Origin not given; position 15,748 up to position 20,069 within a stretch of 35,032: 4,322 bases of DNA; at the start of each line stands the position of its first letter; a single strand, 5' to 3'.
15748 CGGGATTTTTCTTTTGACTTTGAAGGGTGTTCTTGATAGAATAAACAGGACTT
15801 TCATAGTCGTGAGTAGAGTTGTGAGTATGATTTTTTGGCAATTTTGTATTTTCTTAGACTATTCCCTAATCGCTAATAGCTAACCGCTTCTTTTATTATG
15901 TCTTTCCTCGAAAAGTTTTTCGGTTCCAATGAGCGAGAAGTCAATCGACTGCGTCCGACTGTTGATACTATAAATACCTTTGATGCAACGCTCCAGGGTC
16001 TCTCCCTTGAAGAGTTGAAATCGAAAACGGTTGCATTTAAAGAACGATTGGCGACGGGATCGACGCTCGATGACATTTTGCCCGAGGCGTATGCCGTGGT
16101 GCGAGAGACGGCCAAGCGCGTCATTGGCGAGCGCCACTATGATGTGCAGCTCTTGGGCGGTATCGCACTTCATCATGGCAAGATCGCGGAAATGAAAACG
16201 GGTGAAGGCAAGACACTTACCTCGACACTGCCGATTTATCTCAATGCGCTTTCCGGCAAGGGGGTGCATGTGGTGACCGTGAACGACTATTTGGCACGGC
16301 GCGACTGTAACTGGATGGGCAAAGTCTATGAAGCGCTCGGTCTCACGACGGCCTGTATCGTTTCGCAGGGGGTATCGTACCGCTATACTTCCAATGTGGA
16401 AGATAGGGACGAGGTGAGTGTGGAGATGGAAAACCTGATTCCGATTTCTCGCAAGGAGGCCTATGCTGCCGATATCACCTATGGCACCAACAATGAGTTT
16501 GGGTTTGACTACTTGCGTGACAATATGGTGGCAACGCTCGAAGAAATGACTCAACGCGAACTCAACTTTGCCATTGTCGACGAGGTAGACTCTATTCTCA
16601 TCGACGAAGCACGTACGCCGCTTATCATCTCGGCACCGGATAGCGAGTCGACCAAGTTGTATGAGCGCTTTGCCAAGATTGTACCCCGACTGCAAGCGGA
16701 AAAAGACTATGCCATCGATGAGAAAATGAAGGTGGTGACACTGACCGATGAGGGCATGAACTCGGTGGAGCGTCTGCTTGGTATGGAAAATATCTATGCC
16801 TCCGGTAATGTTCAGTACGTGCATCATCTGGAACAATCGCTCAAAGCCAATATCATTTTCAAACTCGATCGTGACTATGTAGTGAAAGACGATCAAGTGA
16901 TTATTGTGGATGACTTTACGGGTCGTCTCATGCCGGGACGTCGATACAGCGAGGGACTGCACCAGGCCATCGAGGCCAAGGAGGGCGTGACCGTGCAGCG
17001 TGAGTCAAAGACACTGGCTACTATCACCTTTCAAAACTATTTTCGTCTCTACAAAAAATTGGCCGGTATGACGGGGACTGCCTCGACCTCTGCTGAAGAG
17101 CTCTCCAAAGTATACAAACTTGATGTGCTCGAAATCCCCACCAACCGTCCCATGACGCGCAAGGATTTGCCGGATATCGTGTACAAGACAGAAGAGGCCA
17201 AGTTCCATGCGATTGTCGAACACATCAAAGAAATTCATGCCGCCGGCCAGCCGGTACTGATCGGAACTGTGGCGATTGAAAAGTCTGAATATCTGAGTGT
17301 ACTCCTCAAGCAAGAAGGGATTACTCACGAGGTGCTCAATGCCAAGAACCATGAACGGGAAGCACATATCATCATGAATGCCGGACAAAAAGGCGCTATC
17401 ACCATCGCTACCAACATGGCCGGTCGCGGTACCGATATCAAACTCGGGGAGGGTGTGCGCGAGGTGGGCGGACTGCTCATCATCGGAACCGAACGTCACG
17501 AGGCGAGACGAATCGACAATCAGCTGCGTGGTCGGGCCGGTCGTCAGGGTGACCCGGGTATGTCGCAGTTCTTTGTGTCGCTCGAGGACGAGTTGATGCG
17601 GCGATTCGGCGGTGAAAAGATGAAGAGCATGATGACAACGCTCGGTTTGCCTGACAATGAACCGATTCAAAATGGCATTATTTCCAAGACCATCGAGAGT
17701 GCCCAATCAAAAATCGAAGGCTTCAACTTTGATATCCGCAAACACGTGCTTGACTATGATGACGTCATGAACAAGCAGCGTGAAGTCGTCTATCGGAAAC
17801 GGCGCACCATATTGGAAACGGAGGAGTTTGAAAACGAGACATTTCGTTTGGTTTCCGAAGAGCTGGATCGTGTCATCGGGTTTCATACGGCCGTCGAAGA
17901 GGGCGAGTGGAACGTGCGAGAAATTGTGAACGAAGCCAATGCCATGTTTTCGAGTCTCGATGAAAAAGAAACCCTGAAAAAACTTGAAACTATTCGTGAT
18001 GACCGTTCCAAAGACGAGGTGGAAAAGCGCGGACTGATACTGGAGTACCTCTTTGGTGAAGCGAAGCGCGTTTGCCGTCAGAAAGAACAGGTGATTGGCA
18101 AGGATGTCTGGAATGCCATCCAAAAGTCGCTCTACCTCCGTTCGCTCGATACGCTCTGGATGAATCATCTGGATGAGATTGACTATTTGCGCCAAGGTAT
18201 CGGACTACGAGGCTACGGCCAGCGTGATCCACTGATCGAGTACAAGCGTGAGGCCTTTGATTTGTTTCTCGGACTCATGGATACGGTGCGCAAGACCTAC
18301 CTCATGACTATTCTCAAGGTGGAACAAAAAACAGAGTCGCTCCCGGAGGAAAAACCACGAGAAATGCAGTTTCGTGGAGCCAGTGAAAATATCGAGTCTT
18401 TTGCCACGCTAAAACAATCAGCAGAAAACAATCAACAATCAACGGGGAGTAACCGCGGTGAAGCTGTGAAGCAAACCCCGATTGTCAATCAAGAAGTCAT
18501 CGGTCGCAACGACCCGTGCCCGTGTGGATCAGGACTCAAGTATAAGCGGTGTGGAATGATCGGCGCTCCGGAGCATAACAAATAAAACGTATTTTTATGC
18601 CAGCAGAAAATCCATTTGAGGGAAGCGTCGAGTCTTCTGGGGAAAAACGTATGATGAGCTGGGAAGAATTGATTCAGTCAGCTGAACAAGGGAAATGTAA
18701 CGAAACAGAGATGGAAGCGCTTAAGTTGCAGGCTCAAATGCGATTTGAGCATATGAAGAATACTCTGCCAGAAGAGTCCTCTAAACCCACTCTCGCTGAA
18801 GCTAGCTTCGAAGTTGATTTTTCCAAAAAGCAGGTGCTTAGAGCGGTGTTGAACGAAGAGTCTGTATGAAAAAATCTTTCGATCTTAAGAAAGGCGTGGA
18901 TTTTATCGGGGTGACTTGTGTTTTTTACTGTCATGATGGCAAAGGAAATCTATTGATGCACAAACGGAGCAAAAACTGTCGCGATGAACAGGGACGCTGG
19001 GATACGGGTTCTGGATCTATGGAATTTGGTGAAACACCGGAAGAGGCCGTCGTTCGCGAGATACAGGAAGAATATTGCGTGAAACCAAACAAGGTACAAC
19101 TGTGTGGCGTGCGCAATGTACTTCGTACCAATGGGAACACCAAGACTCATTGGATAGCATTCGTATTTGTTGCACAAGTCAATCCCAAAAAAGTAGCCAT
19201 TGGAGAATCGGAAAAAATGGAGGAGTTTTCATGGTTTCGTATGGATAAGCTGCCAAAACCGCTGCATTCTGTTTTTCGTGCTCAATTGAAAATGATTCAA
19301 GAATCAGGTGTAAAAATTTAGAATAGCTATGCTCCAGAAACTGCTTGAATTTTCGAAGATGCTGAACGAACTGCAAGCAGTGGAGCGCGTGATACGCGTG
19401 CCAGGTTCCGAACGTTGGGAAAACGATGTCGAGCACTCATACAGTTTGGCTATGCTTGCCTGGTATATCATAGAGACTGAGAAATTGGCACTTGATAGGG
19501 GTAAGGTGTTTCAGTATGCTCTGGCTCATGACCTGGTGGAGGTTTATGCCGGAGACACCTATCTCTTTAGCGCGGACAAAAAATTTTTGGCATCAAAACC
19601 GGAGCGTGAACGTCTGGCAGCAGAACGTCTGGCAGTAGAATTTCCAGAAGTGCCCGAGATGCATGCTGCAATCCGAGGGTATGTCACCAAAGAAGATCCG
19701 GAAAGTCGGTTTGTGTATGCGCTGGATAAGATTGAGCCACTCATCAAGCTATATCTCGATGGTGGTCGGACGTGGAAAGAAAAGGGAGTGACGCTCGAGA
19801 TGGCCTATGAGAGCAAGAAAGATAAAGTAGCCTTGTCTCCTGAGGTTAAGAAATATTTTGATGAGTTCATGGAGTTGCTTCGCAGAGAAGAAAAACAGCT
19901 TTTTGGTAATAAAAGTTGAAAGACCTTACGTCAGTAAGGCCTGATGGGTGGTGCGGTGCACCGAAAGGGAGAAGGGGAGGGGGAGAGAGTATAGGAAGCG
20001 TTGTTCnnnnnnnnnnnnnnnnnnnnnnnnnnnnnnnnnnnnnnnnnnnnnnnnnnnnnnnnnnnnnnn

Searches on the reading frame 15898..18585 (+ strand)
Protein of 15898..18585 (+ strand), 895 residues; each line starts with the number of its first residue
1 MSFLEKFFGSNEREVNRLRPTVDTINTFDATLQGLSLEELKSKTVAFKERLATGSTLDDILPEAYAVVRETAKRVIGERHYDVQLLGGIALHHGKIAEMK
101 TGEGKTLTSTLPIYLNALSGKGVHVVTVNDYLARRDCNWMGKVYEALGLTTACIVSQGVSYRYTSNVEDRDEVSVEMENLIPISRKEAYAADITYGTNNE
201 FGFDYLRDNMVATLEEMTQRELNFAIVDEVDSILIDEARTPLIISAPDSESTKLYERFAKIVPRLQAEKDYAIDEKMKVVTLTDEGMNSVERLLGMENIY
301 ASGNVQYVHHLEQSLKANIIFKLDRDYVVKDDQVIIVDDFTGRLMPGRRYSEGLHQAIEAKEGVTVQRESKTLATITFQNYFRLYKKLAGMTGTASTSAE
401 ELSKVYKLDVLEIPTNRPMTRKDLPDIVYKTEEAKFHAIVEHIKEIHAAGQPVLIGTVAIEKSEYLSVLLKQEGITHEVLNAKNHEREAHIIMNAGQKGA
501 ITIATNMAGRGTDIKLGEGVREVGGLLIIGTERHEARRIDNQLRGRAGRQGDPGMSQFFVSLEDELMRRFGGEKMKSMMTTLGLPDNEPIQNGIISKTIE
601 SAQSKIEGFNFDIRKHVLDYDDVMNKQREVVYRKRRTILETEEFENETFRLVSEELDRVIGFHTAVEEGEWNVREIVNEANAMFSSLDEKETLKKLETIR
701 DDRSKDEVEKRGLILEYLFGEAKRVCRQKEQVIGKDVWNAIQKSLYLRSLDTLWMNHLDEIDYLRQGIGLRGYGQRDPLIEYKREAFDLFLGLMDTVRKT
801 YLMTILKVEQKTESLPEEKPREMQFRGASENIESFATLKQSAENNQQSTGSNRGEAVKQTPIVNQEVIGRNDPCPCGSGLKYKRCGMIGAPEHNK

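Call 14: search_protein_families(library=pfam, proteins=[window:15898-18585:+], max_evalue=0.001)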
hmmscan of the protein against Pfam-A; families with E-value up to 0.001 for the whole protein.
window:15898-18585:+ (895 aa): 5 families
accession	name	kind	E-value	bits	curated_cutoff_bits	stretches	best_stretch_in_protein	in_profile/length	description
PF07517.20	SecA_DEAD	-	2.5e-124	414.7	24.6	1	5-402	2-289/290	SecA DEAD-like domain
PF21090.3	P-loop_SecA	-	6.7e-80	268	27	2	418-518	1-101/205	SecA P-loop domain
PF07516.18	SecA_SW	-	8.9e-57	192.8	26.7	1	589-808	1-199/200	SecA Wing and Scaffold domain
PF01043.26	SecA_PP_bind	-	5.7e-43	146.4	23.5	1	251-359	2-110/110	SecA preprotein cross-linking domain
PF02810.21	SEC-C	-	7.8e-08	32.5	20.4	1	870-885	1-16/19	SEC-C motif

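Call 97: find_homologous_proteins(query=window:15898-18582:+, max_evalue=1e-50)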
Query window:15898-18582:+ (895 aa): 8000 proteins with E <= 1e-50 among 8000 candidates; the best 120 are listed.
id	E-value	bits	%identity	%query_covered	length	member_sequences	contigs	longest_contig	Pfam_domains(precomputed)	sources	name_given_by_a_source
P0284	0.0e+0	1936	96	100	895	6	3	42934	PF07517.21,PF07516.19,PF21090.4,PF02810.22,PF01043.27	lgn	-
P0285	0.0e+0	1786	90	100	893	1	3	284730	PF07517.21,PF07516.19,PF21090.4,PF02810.22,PF01043.27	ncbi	-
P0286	0.0e+0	1774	89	100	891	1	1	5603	PF07517.21,PF07516.19,PF21090.4,PF02810.22,PF01043.27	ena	-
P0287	0.0e+0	1769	88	100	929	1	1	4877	PF07517.21,PF07516.19,PF21090.4,PF02810.22,PF01043.27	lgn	-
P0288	0.0e+0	1768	88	100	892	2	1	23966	PF07517.21,PF07516.19,PF21090.4,PF02810.22,PF01043.27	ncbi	ncbi:MAG: preprotein translocase subunit SecA [Candidatus Moraniibacteriota bacterium]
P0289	0.0e+0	1761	88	100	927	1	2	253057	PF07517.21,PF07516.19,PF21090.4,PF02810.22,PF01043.27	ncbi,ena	-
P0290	0.0e+0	1760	89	99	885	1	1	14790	PF07517.21,PF07516.19,PF21090.4,PF02810.22,PF01043.27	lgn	-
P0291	0.0e+0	1760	89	99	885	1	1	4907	PF07517.21,PF07516.19,PF21090.4,PF02810.22,PF01043.27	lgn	-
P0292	0.0e+0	1757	88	99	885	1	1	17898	PF07517.21,PF07516.19,PF21090.4,PF02810.22,PF01043.27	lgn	-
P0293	0.0e+0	1756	88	99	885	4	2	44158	PF07517.21,PF07516.19,PF21090.4,PF02810.22,PF01043.27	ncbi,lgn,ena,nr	ncbi:MAG: preprotein translocase subunit SecA [Candidatus Moranbacteria bacterium]|nr:preprotein tra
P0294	0.0e+0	1754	88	99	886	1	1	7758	PF07517.21,PF07516.19,PF21090.4,PF02810.22,PF01043.27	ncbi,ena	-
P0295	0.0e+0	1753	88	99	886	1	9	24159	PF07517.21,PF07516.19,PF21090.4,PF02810.22,PF01043.27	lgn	-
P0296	0.0e+0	1751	88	99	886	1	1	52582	PF07517.21,PF07516.19,PF21090.4,PF02810.22,PF01043.27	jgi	jgi:preprotein translocase subunit SecA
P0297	0.0e+0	1742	88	99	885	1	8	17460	PF07517.21,PF07516.19,PF21090.4,PF02810.22,PF01043.27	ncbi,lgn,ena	-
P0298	0.0e+0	1737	87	100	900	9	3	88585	PF07517.21,PF07516.19,PF21090.4,PF02810.22,PF01043.27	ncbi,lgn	-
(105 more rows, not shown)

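Call 98: find_encoding_contigs(protein=P0285, flank=10000, max_places=2)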
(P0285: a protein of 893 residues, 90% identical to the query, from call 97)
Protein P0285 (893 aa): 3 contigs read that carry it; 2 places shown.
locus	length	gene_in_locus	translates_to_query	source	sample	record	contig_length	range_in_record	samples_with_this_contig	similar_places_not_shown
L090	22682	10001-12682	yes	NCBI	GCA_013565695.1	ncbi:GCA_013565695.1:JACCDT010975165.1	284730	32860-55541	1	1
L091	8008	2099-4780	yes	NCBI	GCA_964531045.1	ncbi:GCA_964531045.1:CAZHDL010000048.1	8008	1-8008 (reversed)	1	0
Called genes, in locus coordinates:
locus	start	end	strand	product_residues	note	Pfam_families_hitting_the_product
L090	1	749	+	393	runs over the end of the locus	PF13439:Glyco_transf_4, PF13579:Glyco_trans_4_4, PF20706:GT4-conflict (weak), PF00534:Glycos_transf_1, PF13692:Glyco_trans_1_4, PF13524:Glyco_trans_1_2 (weak)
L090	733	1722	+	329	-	-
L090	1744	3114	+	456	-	PF13196:DUF4012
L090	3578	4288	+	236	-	PF01746:tRNA_m1G_MT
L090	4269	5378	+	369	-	PF01098:FTSW_RODA_SPOVE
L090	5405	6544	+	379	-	PF03033:Glyco_transf_28, PF04101:Glyco_tran_28_C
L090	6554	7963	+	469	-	PF01225:Mur_ligase, PF08245:Mur_ligase_M, PF02875:Mur_ligase_C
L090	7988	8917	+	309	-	PF01565:FAD_binding_4, PF02873:MurB_C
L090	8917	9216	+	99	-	-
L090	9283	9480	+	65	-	-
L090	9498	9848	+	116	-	PF02482:Ribosomal_S30AE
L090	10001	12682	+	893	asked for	PF07517:SecA_DEAD, PF01043:SecA_PP_bind, PF21090:P-loop_SecA, PF07516:SecA_SW, PF02810:SEC-C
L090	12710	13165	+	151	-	PF00293:NUDIX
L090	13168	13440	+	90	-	PF04266:ASCH, PF12961:DUF3850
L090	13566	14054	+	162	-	PF13023:HD_3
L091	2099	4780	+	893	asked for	PF07517:SecA_DEAD, PF01043:SecA_PP_bind, PF21090:P-loop_SecA, PF07516:SecA_SW, PF02810:SEC-C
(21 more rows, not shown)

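Call 99: find_encoding_contigs(protein=P0284, flank=10000, max_places=2)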
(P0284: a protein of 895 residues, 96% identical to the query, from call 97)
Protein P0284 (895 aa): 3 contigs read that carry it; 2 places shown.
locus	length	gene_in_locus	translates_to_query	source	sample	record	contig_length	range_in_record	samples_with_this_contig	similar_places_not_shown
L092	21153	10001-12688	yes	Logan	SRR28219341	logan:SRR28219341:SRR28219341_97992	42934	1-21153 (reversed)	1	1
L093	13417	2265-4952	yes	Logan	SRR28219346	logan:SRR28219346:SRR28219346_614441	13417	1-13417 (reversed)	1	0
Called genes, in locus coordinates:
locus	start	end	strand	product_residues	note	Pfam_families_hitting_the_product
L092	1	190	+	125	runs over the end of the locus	-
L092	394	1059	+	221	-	PF01746:tRNA_m1G_MT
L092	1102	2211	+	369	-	PF01098:FTSW_RODA_SPOVE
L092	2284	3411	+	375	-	PF03033:Glyco_transf_28, PF04101:Glyco_tran_28_C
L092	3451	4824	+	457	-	PF01225:Mur_ligase, PF08245:Mur_ligase_M, PF02875:Mur_ligase_C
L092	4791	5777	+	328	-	PF01565:FAD_binding_4, PF02873:MurB_C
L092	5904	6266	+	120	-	-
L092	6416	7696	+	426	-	-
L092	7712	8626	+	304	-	-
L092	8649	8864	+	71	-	-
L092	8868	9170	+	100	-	-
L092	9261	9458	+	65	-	-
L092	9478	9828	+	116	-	PF02482:Ribosomal_S30AE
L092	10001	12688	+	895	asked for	PF07517:SecA_DEAD, PF01043:SecA_PP_bind, PF21090:P-loop_SecA, PF07516:SecA_SW, PF02810:SEC-C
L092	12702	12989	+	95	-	-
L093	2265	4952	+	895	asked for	PF07517:SecA_DEAD, PF01043:SecA_PP_bind, PF21090:P-loop_SecA, PF07516:SecA_SW, PF02810:SEC-C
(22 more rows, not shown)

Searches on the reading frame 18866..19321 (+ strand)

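Call 14: search_protein_families(library=pfam, proteins=[window:18866-19321:+], max_evalue=0.001)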
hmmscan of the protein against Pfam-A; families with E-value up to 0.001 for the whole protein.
window:18866-19321:+ (151 aa): 1 family
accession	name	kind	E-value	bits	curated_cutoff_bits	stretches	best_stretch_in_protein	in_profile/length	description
PF00293.34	NUDIX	-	1.7e-18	67.4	21.1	1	18-134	7-124/134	NUDIX domain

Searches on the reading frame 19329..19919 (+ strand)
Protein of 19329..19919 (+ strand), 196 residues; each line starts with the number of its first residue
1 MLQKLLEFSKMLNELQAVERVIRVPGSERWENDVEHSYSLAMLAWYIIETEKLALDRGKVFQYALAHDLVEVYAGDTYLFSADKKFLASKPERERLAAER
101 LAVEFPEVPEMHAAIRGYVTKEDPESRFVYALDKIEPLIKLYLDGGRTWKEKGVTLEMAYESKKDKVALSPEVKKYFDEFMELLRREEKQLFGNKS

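Call 14: search_protein_families(library=pfam, proteins=[window:19329-19919:+], max_evalue=0.001)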
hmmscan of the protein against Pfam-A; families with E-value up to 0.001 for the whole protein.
window:19329-19919:+ (196 aa): 3 families
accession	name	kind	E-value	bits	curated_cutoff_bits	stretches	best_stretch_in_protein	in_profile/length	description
PF13023.12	HD_3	-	1.4e-27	97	22.5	1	14-168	3-158/165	HD domain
PF12917.13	YfbR-like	-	4.1e-11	43.3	25.9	1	8-145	2-145/182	5'-deoxynucleotidase YfbR-like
PF01966.28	HD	-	0.0004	21.1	22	1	35-136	3-114/116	HD domain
